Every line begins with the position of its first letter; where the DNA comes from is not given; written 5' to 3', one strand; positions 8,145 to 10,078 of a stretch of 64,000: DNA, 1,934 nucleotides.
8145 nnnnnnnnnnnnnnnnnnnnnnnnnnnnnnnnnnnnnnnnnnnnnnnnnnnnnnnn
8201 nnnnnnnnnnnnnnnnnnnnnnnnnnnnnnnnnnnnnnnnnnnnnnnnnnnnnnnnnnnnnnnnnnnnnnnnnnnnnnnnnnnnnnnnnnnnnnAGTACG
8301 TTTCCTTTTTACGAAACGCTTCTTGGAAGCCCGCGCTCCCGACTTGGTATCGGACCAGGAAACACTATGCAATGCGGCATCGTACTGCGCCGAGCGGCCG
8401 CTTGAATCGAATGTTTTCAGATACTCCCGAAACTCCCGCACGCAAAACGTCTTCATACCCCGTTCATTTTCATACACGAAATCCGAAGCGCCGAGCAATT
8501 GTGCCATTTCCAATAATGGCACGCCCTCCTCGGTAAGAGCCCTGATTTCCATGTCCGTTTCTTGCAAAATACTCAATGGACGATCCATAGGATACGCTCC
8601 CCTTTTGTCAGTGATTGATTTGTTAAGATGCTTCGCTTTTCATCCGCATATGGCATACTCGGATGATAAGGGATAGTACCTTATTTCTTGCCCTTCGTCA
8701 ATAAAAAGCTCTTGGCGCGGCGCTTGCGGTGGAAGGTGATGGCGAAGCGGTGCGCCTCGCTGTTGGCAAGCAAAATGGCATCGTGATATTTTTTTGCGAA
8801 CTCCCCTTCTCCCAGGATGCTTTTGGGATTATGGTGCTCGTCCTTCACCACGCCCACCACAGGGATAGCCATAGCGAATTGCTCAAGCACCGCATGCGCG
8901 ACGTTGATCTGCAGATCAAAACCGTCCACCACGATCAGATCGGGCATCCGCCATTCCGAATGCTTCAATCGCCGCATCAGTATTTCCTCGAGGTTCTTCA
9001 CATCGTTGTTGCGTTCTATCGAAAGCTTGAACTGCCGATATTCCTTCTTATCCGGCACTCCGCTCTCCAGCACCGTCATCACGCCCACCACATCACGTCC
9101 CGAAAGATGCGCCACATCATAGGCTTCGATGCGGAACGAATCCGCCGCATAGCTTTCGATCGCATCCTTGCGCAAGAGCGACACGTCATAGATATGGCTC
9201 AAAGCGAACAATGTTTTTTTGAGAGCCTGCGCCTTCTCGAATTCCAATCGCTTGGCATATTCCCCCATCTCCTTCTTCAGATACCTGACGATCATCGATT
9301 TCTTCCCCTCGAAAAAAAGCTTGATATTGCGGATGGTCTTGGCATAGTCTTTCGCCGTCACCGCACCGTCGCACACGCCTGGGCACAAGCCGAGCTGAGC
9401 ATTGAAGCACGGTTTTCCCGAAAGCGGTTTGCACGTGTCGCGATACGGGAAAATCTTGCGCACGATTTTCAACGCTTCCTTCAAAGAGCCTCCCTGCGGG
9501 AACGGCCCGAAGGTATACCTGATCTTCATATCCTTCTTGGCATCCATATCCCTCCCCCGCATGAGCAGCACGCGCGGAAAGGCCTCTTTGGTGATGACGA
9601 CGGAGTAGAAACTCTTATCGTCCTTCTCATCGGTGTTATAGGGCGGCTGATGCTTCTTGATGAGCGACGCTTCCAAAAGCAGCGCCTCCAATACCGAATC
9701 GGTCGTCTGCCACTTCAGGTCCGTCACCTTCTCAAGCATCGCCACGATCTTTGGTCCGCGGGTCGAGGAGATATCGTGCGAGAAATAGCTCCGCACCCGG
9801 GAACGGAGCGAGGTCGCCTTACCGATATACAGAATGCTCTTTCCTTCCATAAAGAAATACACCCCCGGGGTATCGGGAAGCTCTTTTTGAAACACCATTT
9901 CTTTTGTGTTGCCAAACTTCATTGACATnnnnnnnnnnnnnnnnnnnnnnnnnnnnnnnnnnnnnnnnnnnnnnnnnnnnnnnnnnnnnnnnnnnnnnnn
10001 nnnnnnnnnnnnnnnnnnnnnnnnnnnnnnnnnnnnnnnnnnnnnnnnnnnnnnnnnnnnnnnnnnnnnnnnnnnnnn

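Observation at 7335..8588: Novel KP-repeat / double zinc-ribbon protein wedged between uvrC and uvrA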

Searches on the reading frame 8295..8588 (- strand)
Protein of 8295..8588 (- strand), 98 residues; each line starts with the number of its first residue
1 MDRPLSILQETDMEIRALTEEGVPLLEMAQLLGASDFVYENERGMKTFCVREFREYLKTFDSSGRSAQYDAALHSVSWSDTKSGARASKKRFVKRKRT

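Call 15: find_homologous_proteins(query=window:8295-8588:-, max_evalue=0.01)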
Query seq(98 aa): 7 candidates shared short words with the query, none scored E <= 0.01.

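Call 22: search_protein_representatives(protein=window:8334-8588:-)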
Query: 85 residues. Proteins with E-value up to 0.001 (for the whole library): 1; up to 1e-10: 0; up to 1e-30: 0. The best 1 are listed.
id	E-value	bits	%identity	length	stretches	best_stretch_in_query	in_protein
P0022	5.7e-09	52.2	44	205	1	5-74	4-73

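Call 25: find_related_loci(query=window:8295-8588:-, collection=metagenome_contigs, flank=8000)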
Query window:8295-8588:- (98 aa) in metagenome_contigs; peptide patterns used: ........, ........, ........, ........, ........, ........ (x = any residue, [..] = any of these).
452 stretches matched a pattern, but none encodes a relative of the query by tblastn (E <= 1e-3).

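Call 27: find_encoding_contigs(protein=P0022, flank=10000, max_places=6)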
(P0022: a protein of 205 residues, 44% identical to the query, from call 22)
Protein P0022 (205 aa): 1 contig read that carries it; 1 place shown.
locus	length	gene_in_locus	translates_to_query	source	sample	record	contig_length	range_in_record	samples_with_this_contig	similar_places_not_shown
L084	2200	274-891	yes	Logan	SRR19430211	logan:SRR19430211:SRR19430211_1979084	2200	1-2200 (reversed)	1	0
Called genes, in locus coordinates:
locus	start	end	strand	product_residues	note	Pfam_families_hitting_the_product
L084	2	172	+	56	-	?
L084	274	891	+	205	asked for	-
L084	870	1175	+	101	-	PF14311:DUF4379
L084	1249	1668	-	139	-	-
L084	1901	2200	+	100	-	?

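Call 40: search_protein_families(library=pfam, proteins=[window:8337-8588:-], max_evalue=10)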
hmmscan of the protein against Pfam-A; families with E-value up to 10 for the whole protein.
seq(84 aa): 1 family
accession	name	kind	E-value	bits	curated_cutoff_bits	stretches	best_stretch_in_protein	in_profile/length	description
PF05344.16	DUF746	-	0.04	14.4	26.9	1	23-65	13-48/64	Domain of Unknown Function (DUF746)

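Call 41: search_protein_families(library=phrogs, proteins=[window:8337-8588:-], max_evalue=1)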
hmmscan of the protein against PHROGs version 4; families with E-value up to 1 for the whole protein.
seq(84 aa): 2 families
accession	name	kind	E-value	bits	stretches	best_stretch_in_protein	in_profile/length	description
phrog_10334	-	head and packaging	0.12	13.6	1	55-72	13-30/69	terminase large subunit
phrog_4600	-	unknown function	0.24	12.3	1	15-55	17-56/86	-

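Call 53: search_protein_families(library=pfam, proteins=[L084:1249-1668:-], max_evalue=0.01)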
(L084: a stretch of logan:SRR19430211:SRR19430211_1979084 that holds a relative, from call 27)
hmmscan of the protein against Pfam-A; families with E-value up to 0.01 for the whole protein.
L084:1249-1668:- (139 aa): 1 family
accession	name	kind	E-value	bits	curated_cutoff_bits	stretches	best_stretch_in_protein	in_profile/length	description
PF14838.11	INTS5_C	-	0.0013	18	27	1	12-102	198-279/703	Integrator complex subunit 5 C-terminus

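Call 54: predict_structure(alignment_id=A3)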
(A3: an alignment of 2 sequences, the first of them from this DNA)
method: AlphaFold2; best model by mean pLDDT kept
length: 92 residues; sequences in the alignment: 2
mean_pLDDT: 82.3   pTM: 0.64
mean pLDDT of the five models: 82.3, 82.1, 79.2, 78.9, 46.4
residues with pLDDT >= 90: 57; 70-90: 14; 50-70: 5; < 50: 16
segments of 3 or more residues with pLDDT < 50: 78-92
pLDDT, mean of each block of 10 residues (from residue 1): 80 94 94 94 92 92 88 67 46 44
secondary structure, 60 per line:
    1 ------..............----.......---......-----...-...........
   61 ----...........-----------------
elements in order: H7-20 H25-31 E38-40 E46-48 H50-60 H65-75

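Call 58: fold_search(model_id=the predicted structure, library=pdb)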
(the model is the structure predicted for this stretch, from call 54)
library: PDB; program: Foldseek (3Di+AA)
matches with E <= 10: 59; with E <= 0.001: 0
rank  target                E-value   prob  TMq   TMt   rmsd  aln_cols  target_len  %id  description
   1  7dvl_B                1.9e+00  0.13  0.25  0.08   6.4        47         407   17  Crystal Structure of the Catalytic Domain of Botulinum Neurotoxin Subtype A3 (released 2021-04-28)
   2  7dvl_A                2.8e+00  0.11  0.25  0.08   6.5        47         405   17  Crystal Structure of the Catalytic Domain of Botulinum Neurotoxin Subtype A3 (released 2021-04-28)
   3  8ppk_T                3.4e+00  0.08  0.26  0.19   4.8        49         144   16  Bat-Hp-CoV Nsp1 and eIF1 bound to the human 40S small ribosomal subunit (released 2023-10-18)
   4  5d4r_B                3.7e+00  0.10  0.26  0.32   6.9        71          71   14  Crystal Structure of AraR(DBD) in complex with operator ORE1 (released 2015-11-04)
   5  9qf4_Au               3.9e+00  0.06  0.25  0.18   5.1        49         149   18  Structure of P. furiosus 70S ribosome grown at 95 degC (released 2025-11-05)
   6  9i14_ST               4.2e+00  0.06  0.25  0.18   4.2        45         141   18  CRYO-EM STRUCTURE OF HCT15 POLYSOMES IN HYBRID-PRE STATE (released 2026-01-28)
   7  5bmu_H                4.2e+00  0.04  0.19  0.13   6.9        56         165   14  The crystal structure of the GST-like domains complex of AIMP3-EPRS mutant C92SC105SC123S (released 2015-10-21)
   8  4q77_A                4.4e+00  0.04  0.24  0.20   9.6       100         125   16  Crystal structure of Rot, a global regulator of virulence genes in Staphylococcus aureus (released 2014-09-17)
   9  7ls1_B3               4.7e+00  0.07  0.26  0.19   4.4        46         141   17  80S ribosome from mouse bound to eEF2 (Class II) (released 2021-11-03)
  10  7tql_U                4.7e+00  0.05  0.22  0.17   5.2        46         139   20  CryoEM structure of the human 40S small ribosomal subunit in complex with translation initiation factors eIF1A and eIF (released 2022-04-27)
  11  8q7z_As               5.4e+00  0.06  0.25  0.18   4.4        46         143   17  Structure of the G. gallus 80S non-rotated ribosome (released 2024-08-28)
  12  9spi_ST               5.8e+00  0.05  0.24  0.18   4.2        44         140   16  CRYO-EM STRUCTURE OF HUMAN 80S RIBOSOME WITH A/P/E-SITE TRNA AND MRNA CONTAINING URIDINE (released 2026-01-21)
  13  6ybs_d                5.8e+00  0.05  0.25  0.18   4.7        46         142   20  Structure of a human 48S translational initiation complex - head (released 2020-09-16)
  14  7o7y_As               5.8e+00  0.05  0.25  0.18   4.4        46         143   17  Rabbit 80S ribosome stalled close to the mutated SARS-CoV-2 slippery site by a pseudoknot (high resolution) (released 2021-06-02)
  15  3zqc_A                5.8e+00  0.04  0.19  0.16   8.4        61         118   11  Structure of the Trichomonas vaginalis Myb3 DNA-binding domain bound to a promoter sequence reveals a unique C-termina (released 2012-04-18)
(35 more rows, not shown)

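Call 61: fold_search(model_id=the predicted structure, library=viral)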
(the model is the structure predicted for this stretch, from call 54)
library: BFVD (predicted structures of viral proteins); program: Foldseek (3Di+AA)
matches with E <= 10: 198; with E <= 0.001: 0
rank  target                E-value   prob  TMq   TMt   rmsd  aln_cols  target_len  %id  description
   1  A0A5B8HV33            6.8e-01  0.11  0.27  0.08  16.9        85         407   21  Uncharacterized protein [Mimiviridae sp. ChoanoV1]
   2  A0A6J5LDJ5            9.4e-01  0.07  0.23  0.16  15.3       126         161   17  Helix-turn-helix domain containing protein [uncultured Caudovirales phage]
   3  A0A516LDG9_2          1.1e+00  0.20  0.29  0.03   9.1        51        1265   24  (no name in the UniProt tables at hand)
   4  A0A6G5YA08            1.1e+00  0.15  0.28  0.18  11.2        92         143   10  (no name in the UniProt tables at hand)
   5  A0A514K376            1.1e+00  0.07  0.19  0.18  14.5        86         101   14  Uncharacterized protein [Nitrosopumilus spindle-shaped virus]
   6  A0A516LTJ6            1.2e+00  0.06  0.20  0.15  12.2       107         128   18  (no name in the UniProt tables at hand)
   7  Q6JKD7                1.4e+00  0.11  0.25  0.24  13.9        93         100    9  Late expression factor 11 [Neodiprion sertifer nucleopolyhedrovirus]
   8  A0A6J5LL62            1.4e+00  0.09  0.25  0.19  12.8        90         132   12  Uncharacterized protein [uncultured Caudovirales phage]
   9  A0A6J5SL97            1.4e+00  0.08  0.22  0.17  13.0        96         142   10  Uncharacterized protein [uncultured Caudovirales phage]
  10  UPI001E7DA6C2         1.4e+00  0.06  0.16  0.21  11.7        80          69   15  (no name look-up for this kind of identifier)
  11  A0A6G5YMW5            1.6e+00  0.05  0.18  0.11  15.9        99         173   16  (no name in the UniProt tables at hand)
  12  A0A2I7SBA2            1.9e+00  0.06  0.21  0.17  17.8        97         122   11  (no name in the UniProt tables at hand)
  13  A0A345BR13            2.0e+00  0.15  0.29  0.24   6.9        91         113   14  (no name in the UniProt tables at hand)
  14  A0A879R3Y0            2.0e+00  0.07  0.21  0.28   8.0        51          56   22  Uncharacterized protein [Synechococcus phage S-SRM01]
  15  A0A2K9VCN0            2.3e+00  0.07  0.25  0.03  15.8        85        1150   15  Tail protein [Lactobacillus phage Bacchae]
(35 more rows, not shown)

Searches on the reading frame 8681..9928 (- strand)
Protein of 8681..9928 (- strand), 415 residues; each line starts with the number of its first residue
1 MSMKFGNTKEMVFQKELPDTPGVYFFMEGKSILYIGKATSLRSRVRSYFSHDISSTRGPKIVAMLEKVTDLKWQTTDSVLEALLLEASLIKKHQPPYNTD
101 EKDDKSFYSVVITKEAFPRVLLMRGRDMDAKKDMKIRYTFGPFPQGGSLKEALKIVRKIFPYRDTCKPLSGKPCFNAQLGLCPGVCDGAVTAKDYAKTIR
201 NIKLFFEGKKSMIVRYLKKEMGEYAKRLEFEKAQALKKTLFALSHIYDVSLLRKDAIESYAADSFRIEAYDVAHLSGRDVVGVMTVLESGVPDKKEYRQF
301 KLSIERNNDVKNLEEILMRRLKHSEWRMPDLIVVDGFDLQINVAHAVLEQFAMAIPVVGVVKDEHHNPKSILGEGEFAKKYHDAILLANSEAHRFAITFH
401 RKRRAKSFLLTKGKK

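Call 3: search_protein_families(library=pfam, proteins=[window:8681-9928:-], max_evalue=0.1)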
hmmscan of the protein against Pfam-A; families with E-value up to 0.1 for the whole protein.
window:8681-9928:- (415 aa): 4 families
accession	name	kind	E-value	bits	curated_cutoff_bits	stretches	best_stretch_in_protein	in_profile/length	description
PF08459.17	UvrC_RNaseH_dom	-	2.2e-31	109.3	22.3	1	265-397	11-159/159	UvrC RNAse H endonuclease domain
PF01541.30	GIY-YIG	-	2.6e-07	31.3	22.6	1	22-98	3-78/78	GIY-YIG catalytic domain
PF02151.25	UVR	-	0.00071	19.7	21.5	1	217-244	7-34/36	UvrB/uvrC motif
PF20815.3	GIY_YIG_2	-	0.0016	18.8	22.4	0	28-53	29-56/153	GIY-YIG catalytic domain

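Call 4: search_protein_families(library=ncbifam, proteins=[window:8681-9928:-], max_evalue=0.1)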
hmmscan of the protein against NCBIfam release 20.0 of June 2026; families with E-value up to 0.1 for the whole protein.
window:8681-9928:- (415 aa): 16 families
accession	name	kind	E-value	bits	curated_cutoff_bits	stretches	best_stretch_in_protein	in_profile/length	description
TIGR00194.1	uvrC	equivalog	2.1e-90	304.1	285.45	2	15-248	6-230/574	excinuclease ABC subunit UvrC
NF011261.0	PRK14667.1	equivalog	1.8e-64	218.3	818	2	13-247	9-234/567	excinuclease ABC subunit C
NF011262.0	PRK14668.1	equivalog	2.4e-64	217.7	544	2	15-246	11-233/577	excinuclease ABC subunit C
NF001824.0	PRK00558.1-5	equivalog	3.3e-64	217.4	451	2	15-247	12-244/652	excinuclease ABC subunit UvrC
NF011260.0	PRK14666.1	equivalog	7.9e-55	186.8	649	2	16-243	8-232/698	excinuclease ABC subunit C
NF011264.0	PRK14670.1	equivalog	8.4e-54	182.8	1021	2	15-254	13-242/602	excinuclease ABC subunit C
NF011263.0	PRK14669.1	equivalog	1.5e-49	169.1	1108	2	15-246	8-237/624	excinuclease ABC subunit C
NF011266.0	PRK14672.1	equivalog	1.6e-49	168.8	1504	2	17-253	18-246/691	excinuclease ABC subunit C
NF005906.0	PRK07883.1-4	equivalog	1.1e-46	159.4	495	1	15-257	210-447/563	DEDD exonuclease domain-containing protein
NF005907.0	PRK07883.1-5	equivalog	5e-36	124.2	454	1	14-243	224-451/584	DEDD exonuclease domain-containing protein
NF005905.0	PRK07883.1-3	equivalog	8e-30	104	508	1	13-246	219-446/581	DEDD exonuclease domain-containing protein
NF005904.0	PRK07883.1-2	equivalog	2.4e-25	88.9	969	1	10-239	222-448/584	DEDD exonuclease domain-containing protein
NF005903.0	PRK07883.1-1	equivalog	2.9e-21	75.6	1038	1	12-239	240-460/642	DEDD exonuclease domain-containing protein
NF007833.0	PRK10545.1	equivalog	1.1e-19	70.7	367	1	14-200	28-207/289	excinuclease Cho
NF003673.1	PRK05298.1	equivalog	0.051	11.9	743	0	207-244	614-651/653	excinuclease ABC subunit UvrB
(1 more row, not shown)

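Call 19: find_related_loci(query=window:8681-9928:-, collection=genome_contigs, flank=8000)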
Query window:8681-9928:- (415 aa) in genome_contigs; peptide patterns used: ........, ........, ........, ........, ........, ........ (x = any residue, [..] = any of these).
136 stretches matched a pattern; 81 encode a relative of the query (tblastn E <= 1e-3); the best 80 are kept; 80 distinct loci.
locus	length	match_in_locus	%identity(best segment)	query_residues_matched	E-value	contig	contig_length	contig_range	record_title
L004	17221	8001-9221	76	17-410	0e+0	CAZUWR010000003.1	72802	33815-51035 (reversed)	MAG TPA_asm: uncultured Bdellovibrionales bacterium isolate SRP278252_co2_235 genome assembly, contig: NODE_544_length_7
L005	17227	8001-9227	57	7-408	7e-160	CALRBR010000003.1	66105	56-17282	MAG: Candidatus Taylorbacteria bacterium isolate AH-24oct19-230 genome assembly, contig: AH-24oct19-C698, whole genome s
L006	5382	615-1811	59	17-409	3e-159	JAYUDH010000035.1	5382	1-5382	MAG: Candidatus Moraniibacteriota bacterium isolate GFS_7157 GFS_7157_34, whole genome shotgun sequence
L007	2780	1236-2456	57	2-406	5e-164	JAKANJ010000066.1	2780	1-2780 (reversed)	MAG: bacterium isolate WY5.bin66 NODE_89432_length_2780_cov_1.978892, whole genome shotgun sequence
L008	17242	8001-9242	57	13-406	2e-153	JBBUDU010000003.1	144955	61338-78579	MAG: Patescibacteria group bacterium isolate H41-bin073_1 H41_bin073_1_000000000003, whole genome shotgun sequence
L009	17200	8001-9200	60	16-406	2e-153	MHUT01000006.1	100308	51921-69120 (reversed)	MAG: Candidatus Yonathbacteria bacterium RIFCSPHIGHO2_02_FULL_44_14 rifcsphigho2_02_scaffold_153, whole genome shotgun s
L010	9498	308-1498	59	15-406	1e-153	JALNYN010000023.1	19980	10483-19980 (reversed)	MAG: Candidatus Paceibacterota bacterium isolate SO_2017_GW1 bin 180 NODE_10432_length_19980_cov_3.777968_OW334_2017, wh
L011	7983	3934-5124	59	15-406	4e-153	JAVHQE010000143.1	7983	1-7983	MAG: Candidatus Paceibacterota bacterium isolate WB01no19_43_19 NODE_7317_length_7983_cov_11.612386, whole genome shotgu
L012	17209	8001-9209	59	6-406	1e-152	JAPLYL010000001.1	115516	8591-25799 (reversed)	MAG: Candidatus Parcubacteria bacterium isolate LacPavin_0920_WC57_MAG_42_180 LacPavin_0920_WC57_scaffold_215203, whole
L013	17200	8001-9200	58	13-413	1e-151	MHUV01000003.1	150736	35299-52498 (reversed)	MAG: Candidatus Yonathbacteria bacterium RIFCSPLOWO2_01_FULL_43_27 rifcsplowo2_01_scaffold_150, whole genome shotgun seq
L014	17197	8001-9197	58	13-410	1e-151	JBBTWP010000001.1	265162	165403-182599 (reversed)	MAG: Patescibacteria group bacterium isolate H41-bin017_1 H41_bin017_1_000000000001, whole genome shotgun sequence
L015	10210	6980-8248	54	7-408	2e-151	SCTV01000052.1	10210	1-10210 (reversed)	MAG: Patescibacteria group bacterium isolate FW305_bin.8 FW305_bin.8-28763, whole genome shotgun sequence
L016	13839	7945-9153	58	16-406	3e-151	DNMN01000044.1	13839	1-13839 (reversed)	MAG TPA_asm: Candidatus Yonathbacteria bacterium isolate UBA12043 contig_13802, whole genome shotgun sequence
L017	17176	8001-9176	59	16-406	7e-151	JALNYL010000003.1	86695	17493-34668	MAG: Candidatus Paceibacterota bacterium isolate SO_2017_GW1 bin 158 NODE_1684_length_86695_cov_1.629297_OW334_2017, who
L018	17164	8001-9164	58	17-404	1e-149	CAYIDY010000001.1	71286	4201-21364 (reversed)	MAG TPA_asm: uncultured Candidatus Saccharibacteria bacterium isolate ERP119705_co18_676 genome assembly, contig: NODE_2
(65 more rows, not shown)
